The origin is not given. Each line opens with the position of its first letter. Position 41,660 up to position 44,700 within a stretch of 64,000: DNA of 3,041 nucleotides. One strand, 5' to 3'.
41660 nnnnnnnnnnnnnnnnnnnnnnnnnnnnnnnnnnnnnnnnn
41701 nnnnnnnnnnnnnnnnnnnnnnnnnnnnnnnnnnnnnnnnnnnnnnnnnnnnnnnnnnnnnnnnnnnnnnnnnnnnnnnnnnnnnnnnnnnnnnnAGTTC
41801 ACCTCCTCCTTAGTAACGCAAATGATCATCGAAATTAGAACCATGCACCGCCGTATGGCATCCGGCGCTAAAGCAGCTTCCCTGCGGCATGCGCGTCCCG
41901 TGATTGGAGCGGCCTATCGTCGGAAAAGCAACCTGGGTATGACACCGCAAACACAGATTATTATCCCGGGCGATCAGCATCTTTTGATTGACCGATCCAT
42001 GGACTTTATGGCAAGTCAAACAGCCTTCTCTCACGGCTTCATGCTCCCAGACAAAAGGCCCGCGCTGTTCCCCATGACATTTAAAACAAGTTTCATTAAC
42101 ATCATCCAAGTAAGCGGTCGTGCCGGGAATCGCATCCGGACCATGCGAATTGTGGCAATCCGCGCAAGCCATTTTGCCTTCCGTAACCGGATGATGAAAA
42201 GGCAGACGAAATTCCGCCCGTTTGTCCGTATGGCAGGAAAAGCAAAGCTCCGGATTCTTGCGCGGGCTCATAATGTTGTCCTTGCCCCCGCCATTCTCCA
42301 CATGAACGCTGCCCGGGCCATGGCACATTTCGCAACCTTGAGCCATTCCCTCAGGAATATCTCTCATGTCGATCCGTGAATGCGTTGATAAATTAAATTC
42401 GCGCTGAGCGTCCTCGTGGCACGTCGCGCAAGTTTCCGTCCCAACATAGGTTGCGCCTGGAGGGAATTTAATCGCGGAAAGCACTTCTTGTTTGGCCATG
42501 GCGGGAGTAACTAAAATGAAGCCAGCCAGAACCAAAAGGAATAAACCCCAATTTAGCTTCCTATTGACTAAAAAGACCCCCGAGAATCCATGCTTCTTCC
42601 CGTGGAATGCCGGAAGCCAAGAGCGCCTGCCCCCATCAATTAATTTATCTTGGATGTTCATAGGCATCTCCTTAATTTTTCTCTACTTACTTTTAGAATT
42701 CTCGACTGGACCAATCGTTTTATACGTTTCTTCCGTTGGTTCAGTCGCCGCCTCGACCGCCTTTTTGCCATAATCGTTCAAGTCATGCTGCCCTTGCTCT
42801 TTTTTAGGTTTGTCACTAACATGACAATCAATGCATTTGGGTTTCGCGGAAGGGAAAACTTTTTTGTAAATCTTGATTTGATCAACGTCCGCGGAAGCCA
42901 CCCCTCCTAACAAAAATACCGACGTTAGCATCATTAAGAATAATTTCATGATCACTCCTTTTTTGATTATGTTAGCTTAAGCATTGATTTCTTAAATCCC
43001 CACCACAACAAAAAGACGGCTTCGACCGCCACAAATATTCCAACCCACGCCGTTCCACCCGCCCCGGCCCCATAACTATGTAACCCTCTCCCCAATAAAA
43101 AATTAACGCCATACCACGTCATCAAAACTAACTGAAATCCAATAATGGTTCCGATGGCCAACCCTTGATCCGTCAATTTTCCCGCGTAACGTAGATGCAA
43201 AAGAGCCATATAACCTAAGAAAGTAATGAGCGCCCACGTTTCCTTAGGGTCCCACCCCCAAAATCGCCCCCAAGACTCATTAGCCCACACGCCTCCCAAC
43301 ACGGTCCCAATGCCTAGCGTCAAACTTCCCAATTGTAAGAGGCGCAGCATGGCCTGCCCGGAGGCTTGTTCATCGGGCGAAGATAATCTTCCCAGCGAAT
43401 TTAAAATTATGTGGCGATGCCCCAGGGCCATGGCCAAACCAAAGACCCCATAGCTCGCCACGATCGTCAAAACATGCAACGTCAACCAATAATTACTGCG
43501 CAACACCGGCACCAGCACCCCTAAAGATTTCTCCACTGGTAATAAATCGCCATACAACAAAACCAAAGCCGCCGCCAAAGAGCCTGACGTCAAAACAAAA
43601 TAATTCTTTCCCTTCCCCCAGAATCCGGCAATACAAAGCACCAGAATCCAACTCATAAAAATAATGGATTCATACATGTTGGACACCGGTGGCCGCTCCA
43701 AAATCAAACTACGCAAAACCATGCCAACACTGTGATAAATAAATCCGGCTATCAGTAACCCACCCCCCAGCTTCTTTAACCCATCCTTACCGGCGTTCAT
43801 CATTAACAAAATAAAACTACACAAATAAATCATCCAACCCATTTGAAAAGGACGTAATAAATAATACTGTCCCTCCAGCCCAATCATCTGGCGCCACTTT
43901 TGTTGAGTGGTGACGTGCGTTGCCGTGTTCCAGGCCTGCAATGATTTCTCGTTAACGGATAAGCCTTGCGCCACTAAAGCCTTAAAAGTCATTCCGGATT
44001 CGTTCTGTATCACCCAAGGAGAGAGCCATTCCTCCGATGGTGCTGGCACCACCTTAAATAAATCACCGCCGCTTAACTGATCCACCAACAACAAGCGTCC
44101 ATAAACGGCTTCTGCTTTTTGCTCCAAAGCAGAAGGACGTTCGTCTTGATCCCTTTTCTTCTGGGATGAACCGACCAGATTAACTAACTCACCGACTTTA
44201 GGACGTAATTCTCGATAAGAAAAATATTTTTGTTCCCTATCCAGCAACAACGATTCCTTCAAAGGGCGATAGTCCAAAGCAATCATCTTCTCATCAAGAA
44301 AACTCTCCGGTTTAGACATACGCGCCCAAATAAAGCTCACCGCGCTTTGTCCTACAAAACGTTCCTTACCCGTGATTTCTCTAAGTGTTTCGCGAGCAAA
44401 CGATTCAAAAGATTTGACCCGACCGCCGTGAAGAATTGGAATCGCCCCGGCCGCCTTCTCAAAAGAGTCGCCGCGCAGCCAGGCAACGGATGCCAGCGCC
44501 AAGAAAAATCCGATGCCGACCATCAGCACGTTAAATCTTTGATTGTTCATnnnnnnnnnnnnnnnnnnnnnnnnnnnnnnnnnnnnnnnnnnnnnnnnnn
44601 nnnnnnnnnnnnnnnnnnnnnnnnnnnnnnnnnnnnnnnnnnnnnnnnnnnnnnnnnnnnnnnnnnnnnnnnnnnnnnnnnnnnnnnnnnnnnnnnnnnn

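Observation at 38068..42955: Complete porin-cytochrome electron conduit of an unusual composition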

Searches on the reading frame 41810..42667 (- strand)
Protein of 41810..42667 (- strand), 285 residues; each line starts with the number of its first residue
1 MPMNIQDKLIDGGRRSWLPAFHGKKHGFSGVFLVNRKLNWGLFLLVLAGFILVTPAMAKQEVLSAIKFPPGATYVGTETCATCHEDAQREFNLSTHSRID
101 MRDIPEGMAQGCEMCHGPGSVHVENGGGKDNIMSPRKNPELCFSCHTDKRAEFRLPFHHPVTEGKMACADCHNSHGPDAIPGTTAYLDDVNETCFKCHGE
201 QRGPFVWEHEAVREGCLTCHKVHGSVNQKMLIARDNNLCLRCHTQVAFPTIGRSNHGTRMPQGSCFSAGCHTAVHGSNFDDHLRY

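Call 3: search_protein_families(library=pfam, proteins=[window:41810-42667:-], max_evalue=0.01)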
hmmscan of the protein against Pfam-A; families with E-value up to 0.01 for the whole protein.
window:41810-42667:- (285 aa): 5 families
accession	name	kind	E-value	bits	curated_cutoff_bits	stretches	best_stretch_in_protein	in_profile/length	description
PF09699.15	Paired_CXXCH_1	-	6.5e-26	90.2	20.6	3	209-246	1-39/41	Doubled CXXCH motif (Paired_CXXCH_1)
PF14522.11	Cytochrome_C7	-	2.5e-10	40.5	24.8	2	109-173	13-67/67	Cytochrome c7 and related cytochrome c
PF22113.1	Mtrc-MtrF_II-IV_dom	-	2.7e-09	37.3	30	1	76-121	119-169/176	Outer membrane cytochrome MtrC/MtrF-like, domains II/IV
PF22678.1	Cytochrom_c_NrfB-like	-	1.2e-07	32.6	27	2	112-176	1-69/89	Cytochrome c-type protein NrfB-like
PF14537.11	Cytochrom_c3_2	-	3e-06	28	25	0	109-198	6-78/79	Cytochrome c3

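Call 4: search_protein_families(library=ncbifam, proteins=[window:41810-42667:-], max_evalue=0.01)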
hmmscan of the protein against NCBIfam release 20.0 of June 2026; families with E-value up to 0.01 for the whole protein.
window:41810-42667:- (285 aa): 7 families
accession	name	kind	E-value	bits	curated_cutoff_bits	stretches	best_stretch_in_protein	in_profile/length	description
NF041028.1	decahem_GSU2203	exception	1.7e-54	185.2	325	2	136-250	145-258/317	GSU2203 family decaheme c-type cytochrome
TIGR03508.1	decahem_SO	subfamily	1e-53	182.5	192.2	2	129-280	107-257/258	DmsE family decaheme c-type cytochrome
TIGR01905.1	paired_CXXCH_1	subfamily_domain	5.3e-19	67.9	25.2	2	209-247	1-40/41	doubled CXXCH domain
TIGR03146.1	cyt_nit_nrfB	equivalog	6.8e-07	29.7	166.6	1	185-246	78-144/145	cytochrome c nitrite reductase pentaheme subunit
NF041198.1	UshA_like_PCGU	equivalog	9.2e-07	27.8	275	1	111-151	474-513/519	UshA-like (seleno)protein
NF049875.1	NetB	exception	0.00026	20.9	380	0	187-245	134-197/211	Nrf-like electron transfer protein NetB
NF045722.1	c3_cytochr_TmcA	equivalog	0.0025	17.7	114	1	192-246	58-113/125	acidic tetraheme cytochrome c3 TmcA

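Call 25: search_solved_structures(query=window:41810-42667:-, max_evalue=0.01, show_alignments=2)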
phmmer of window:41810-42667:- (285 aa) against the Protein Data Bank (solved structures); distinct sequences matched with E-value up to 0.01: 4.
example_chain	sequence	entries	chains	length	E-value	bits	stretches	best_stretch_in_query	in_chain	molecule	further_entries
6r2q_A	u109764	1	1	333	3.1e-40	141.7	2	128-279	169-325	Cystathionine beta-synthase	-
6i5b_A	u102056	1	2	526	6.1e-08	35.7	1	78-155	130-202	Uncharacterized protein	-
6qvm_A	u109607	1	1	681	0.00075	22.2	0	214-268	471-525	Multiheme cytochrome cf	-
2ozy_A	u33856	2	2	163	0.0018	20.9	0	107-202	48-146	Cytochrome c-type protein nrfB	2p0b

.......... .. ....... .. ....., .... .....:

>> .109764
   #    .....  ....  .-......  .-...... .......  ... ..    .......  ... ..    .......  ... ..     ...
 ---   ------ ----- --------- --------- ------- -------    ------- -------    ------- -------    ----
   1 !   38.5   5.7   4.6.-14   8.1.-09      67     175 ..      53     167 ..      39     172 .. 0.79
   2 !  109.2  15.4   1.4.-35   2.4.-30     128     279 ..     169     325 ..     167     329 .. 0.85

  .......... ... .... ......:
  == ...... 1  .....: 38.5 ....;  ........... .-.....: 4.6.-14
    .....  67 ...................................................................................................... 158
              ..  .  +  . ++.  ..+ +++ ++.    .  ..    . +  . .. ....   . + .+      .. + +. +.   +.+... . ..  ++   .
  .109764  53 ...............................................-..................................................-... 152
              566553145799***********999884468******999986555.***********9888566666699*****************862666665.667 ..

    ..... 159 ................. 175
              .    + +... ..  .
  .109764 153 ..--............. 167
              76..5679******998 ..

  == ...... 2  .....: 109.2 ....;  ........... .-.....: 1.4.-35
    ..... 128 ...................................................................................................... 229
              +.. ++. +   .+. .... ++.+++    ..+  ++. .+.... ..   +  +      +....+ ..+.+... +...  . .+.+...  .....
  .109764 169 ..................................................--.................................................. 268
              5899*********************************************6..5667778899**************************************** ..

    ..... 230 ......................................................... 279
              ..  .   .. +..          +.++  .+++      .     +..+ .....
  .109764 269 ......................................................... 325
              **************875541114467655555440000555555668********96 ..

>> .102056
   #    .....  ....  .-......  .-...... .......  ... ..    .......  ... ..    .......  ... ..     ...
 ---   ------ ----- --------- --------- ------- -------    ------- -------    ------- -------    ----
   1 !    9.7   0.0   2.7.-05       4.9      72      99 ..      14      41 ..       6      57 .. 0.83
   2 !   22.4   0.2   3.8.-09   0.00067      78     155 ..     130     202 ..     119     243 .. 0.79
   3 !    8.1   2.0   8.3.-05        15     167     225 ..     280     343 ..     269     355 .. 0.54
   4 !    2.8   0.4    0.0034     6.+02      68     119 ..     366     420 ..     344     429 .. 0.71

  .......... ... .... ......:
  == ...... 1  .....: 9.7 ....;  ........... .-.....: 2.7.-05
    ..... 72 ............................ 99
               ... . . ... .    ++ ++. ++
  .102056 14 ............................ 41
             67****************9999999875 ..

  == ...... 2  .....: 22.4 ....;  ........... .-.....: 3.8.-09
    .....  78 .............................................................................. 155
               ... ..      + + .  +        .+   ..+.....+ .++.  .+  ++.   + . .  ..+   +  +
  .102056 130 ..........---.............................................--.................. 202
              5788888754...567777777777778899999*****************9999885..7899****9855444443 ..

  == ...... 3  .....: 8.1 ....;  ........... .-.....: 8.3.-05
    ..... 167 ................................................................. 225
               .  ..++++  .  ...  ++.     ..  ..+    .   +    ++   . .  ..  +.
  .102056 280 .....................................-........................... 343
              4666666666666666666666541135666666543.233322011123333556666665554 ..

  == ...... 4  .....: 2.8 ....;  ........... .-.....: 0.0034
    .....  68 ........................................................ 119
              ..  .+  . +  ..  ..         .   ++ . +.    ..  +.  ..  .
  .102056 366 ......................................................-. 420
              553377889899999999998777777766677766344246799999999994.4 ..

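Call 60: find_homologous_proteins(query=window:41810-42667:-, max_evalue=0.00001)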
Query window:41810-42667:- (285 aa): 2425 proteins with E <= 0.00001 among 2882 candidates; the best 120 are listed.
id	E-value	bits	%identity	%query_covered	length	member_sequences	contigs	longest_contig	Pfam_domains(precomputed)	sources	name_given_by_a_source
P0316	6.5e-201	684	100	99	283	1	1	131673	PF09699.16,PF14537.12,PF22678.2,PF14522.12,PF22113.2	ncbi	-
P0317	1.3e-118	414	67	91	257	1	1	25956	PF09699.16,PF14537.12,PF22678.2,PF14522.12,PF22113.2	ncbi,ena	-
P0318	6.1e-117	408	68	92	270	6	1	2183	PF09699.16,PF14537.12,PF22678.2,PF14522.12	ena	-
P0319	3.4e-115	403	68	86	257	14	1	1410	PF09699.16,PF14537.12,PF22678.2,PF14522.12,PF22113.2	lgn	-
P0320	6.8e-114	398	69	86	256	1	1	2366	PF09699.16,PF14537.12,PF22678.2,PF14522.12,PF22113.2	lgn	-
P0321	1.1e-113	398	63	91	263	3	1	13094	PF09699.16,PF22678.2,PF14522.12,PF22113.2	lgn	-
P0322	8.2e-113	395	67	86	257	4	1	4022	PF09699.16,PF14537.12,PF22678.2,PF14522.12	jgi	-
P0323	1.1e-112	395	65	87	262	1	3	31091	PF09699.16,PF14537.12,PF22678.2,PF14522.12,PF22113.2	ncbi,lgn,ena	-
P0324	1.1e-112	394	63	92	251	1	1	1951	PF09699.16,PF14537.12,PF22678.2,PF14522.12,PF22113.2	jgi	jgi:predicted CXXCH cytochrome family protein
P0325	2.3e-112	393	65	86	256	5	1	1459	PF09699.16,PF14537.12,PF22678.2,PF14522.12,PF22113.2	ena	-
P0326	4.1e-112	393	66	86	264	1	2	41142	PF09699.16,PF14537.12,PF22678.2,PF14522.12,PF22113.2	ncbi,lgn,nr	ncbi:MAG: cytochrome c3 family protein [Candidatus Omnitrophota bacterium]|nr:cytochrome c3 family p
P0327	1.7e-111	391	67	86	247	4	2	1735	PF09699.16,PF14537.12,PF22678.2,PF14522.12,PF22113.2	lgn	-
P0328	1.8e-111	390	65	88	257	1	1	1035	PF09699.16,PF14537.12,PF22678.2,PF14522.12,PF22113.2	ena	-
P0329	2.0e-111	390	65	85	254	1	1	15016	PF09699.16,PF22678.2,PF14522.12,PF22113.2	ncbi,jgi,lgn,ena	-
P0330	6.8e-111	389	66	85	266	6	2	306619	PF09699.16,PF14537.12,PF22678.2,PF14522.12,PF22113.2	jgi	-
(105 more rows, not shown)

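Call 71: predict_structure(alignment_id=A2)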
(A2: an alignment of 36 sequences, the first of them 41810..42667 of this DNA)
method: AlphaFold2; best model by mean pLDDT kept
length: 285 residues; sequences in the alignment: 36
mean_pLDDT: 53.8   pTM: 0.37
mean pLDDT of the five models: 53.8, 52.1, 50.4, 50.2, 48.6
residues with pLDDT >= 90: 6; 70-90: 56; 50-70: 83; < 50: 140
segments of 3 or more residues with pLDDT < 50: 1-4, 12-17, 21-28, 59-64, 174-176, 178-285
pLDDT, mean of each block of 10 residues (from residue 1): 49 49 48 63 89 63 58 78 81 74 67 69 59 66 68 67 66 48 37 36 33 34 34 36 37 41 36 32 32
secondary structure, 60 per line:
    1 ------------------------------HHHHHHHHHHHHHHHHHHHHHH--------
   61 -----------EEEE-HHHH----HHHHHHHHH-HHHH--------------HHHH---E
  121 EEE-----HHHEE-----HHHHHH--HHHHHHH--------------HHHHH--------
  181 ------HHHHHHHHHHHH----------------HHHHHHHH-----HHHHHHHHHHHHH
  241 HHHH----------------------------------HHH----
elements in order: H31-52 E72-75 H77-80 H85-93 H95-98 H113-116 E120-123 H139-144 H147-153 H168-172 H187-198 H215-222 H228-244

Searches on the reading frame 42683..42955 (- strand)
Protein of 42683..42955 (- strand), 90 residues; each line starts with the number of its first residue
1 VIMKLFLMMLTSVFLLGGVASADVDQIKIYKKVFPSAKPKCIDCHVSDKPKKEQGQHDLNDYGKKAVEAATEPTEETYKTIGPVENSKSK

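Call 3: search_protein_families(library=pfam, proteins=[window:42683-42955:-], max_evalue=0.01)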
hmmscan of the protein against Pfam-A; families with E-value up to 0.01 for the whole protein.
window:42683-42955:- (90 aa): 0 families

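Call 4: search_protein_families(library=ncbifam, proteins=[window:42683-42955:-], max_evalue=0.01)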
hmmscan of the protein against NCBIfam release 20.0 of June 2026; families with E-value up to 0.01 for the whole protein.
window:42683-42955:- (90 aa): 0 families

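Call 7: search_protein_families(library=pfam, proteins=[window:42683-42955:-], max_evalue=10)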
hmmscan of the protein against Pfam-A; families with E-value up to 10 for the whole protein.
window:42683-42955:- (90 aa): 2 families
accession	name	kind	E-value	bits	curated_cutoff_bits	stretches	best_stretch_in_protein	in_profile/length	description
PF09526.16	DUF2387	-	0.036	14.5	25.9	1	20-68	13-60/72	Probable metal-binding protein (DUF2387)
PF22297.1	PccH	-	0.1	13.1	24.4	1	31-68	4-41/133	PccH Cytochrome c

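Call 44: search_solved_structures(query=window:42683-42955:-, max_evalue=10, show_alignments=2)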
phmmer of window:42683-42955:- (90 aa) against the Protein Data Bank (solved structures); distinct sequences matched with E-value up to 10: 6.
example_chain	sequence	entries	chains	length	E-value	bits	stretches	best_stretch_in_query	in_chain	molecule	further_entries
8d9m_A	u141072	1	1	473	0.27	14.7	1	7-55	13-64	Cytochrome c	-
7lq5_A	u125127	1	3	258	1.1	12.7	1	27-55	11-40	Cytochrome c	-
4nn2_A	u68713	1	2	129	1.7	12.1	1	35-61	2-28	PHD finger protein 6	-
2rf7_A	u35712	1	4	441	2.3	11.7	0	41-76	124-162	Cytochrome c-552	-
4wjy_A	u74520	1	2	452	2.8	11.4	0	41-76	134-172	Cytochrome c-552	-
1gu6_A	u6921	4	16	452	2.8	11.4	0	41-76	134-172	CYTOCHROME C552 | Cytochrome c-552 | Cytochrome c nitrite reductase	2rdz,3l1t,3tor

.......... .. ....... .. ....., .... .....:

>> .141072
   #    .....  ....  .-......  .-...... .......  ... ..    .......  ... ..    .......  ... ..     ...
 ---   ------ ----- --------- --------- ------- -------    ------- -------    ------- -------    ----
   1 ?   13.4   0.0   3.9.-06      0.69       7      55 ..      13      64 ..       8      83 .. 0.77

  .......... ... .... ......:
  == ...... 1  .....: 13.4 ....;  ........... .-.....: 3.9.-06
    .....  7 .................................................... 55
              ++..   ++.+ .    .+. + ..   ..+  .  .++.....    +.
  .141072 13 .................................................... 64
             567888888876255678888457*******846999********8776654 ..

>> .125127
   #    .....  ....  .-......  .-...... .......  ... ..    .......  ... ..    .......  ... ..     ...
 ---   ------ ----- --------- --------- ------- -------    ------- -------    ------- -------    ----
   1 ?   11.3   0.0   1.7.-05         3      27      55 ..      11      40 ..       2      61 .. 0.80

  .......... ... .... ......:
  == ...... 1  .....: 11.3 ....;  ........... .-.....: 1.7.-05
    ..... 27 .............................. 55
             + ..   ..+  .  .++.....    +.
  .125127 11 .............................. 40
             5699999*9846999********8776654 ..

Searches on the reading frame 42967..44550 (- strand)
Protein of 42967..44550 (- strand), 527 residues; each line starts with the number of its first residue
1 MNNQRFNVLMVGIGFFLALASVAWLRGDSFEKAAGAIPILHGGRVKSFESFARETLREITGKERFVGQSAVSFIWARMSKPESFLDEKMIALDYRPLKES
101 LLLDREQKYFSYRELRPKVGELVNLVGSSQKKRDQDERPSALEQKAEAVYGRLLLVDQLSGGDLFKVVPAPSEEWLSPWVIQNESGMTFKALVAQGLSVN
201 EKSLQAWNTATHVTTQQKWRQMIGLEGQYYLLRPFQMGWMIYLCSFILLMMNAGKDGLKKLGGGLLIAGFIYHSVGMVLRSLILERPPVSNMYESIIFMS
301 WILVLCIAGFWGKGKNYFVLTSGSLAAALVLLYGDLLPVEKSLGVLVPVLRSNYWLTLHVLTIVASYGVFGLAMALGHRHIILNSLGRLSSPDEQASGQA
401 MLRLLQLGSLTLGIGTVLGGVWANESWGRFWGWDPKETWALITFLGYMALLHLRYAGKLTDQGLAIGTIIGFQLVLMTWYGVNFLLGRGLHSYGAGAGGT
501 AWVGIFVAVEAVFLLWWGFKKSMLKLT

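Call 3: search_protein_families(library=pfam, proteins=[window:42967-44550:-], max_evalue=0.01)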
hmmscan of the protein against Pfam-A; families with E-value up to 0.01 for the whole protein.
window:42967-44550:- (527 aa): 1 family
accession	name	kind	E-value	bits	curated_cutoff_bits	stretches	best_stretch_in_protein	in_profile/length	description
PF01578.25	Cytochrom_C_asm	-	7.8e-31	107.8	29.9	1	289-486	1-208/212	Cytochrome C assembly protein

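Call 4: search_protein_families(library=ncbifam, proteins=[window:42967-44550:-], max_evalue=0.01)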
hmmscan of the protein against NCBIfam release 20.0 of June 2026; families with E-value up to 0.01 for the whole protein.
window:42967-44550:- (527 aa): 2 families
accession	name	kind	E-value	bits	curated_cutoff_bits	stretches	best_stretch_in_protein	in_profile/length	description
TIGR03144.1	cytochr_II_ccsB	equivalog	4.2e-48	164.3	187.6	1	266-494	2-252/252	c-type cytochrome biogenesis protein CcsB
TIGR01191.1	ccmC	subfamily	2e-06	27.9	186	1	406-484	54-135/184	heme ABC transporter permease CcmC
